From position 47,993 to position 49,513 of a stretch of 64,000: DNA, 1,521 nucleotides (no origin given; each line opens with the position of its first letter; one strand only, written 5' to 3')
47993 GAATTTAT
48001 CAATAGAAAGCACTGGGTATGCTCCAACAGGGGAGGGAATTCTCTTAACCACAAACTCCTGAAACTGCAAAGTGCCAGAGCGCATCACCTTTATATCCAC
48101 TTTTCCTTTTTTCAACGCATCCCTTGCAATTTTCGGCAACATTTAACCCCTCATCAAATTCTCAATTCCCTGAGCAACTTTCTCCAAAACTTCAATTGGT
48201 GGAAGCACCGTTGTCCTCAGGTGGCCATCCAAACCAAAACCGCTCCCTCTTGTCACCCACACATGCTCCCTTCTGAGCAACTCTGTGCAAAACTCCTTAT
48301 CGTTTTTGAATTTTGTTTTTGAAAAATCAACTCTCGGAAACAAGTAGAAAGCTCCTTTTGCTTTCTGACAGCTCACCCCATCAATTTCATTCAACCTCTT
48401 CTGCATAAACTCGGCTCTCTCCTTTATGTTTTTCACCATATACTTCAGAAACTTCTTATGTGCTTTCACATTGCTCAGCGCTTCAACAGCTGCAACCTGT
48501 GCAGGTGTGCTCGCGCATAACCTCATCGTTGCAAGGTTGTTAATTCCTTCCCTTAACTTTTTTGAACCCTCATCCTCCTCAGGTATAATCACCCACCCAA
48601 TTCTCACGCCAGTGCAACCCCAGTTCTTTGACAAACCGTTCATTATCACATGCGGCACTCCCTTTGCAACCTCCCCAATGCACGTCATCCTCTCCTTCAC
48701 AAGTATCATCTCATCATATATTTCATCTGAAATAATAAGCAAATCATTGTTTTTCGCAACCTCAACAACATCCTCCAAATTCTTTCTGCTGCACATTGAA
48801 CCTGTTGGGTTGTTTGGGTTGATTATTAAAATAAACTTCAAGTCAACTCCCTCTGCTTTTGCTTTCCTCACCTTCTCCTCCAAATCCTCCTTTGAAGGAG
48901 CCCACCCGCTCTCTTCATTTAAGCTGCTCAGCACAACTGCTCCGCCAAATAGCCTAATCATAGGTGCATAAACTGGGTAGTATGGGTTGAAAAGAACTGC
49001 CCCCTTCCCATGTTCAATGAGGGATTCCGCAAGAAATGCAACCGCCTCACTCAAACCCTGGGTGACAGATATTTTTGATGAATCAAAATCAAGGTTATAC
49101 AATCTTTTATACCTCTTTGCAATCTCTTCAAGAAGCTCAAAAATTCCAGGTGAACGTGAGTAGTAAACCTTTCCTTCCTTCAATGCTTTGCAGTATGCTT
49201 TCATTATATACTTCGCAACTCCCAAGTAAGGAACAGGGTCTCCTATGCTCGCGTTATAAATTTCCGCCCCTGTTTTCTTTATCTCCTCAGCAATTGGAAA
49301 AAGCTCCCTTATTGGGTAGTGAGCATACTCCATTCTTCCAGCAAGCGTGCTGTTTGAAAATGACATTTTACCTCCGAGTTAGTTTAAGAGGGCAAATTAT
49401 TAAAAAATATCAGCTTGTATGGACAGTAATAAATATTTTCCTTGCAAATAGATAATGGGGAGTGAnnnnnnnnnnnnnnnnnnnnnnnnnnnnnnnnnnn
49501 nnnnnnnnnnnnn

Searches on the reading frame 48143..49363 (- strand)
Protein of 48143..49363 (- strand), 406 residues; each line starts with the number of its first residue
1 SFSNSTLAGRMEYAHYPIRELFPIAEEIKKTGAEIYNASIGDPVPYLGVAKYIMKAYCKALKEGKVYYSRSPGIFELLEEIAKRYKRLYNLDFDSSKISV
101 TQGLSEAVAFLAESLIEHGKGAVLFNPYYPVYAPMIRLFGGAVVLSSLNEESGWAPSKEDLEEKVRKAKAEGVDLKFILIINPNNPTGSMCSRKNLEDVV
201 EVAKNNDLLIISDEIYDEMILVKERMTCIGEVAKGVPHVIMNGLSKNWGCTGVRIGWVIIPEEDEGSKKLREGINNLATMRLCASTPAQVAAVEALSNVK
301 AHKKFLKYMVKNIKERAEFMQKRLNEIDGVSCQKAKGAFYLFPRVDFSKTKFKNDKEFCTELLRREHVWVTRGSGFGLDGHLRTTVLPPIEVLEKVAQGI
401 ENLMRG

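Call 91: search_protein_families(library=pfam, proteins=[window:48143-49363:-], max_evalue=0.0001)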
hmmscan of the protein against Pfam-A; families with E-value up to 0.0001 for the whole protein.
window:48143-49363:- (406 aa): 2 families
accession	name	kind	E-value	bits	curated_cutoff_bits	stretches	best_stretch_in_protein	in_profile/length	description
PF00155.27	Aminotran_1_2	-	1.8e-62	212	19.7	1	67-398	37-359/361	Aminotransferase class I and II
PF04864.19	Alliinase_C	-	9.9e-07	28.4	22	1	177-380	139-338/363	Allinase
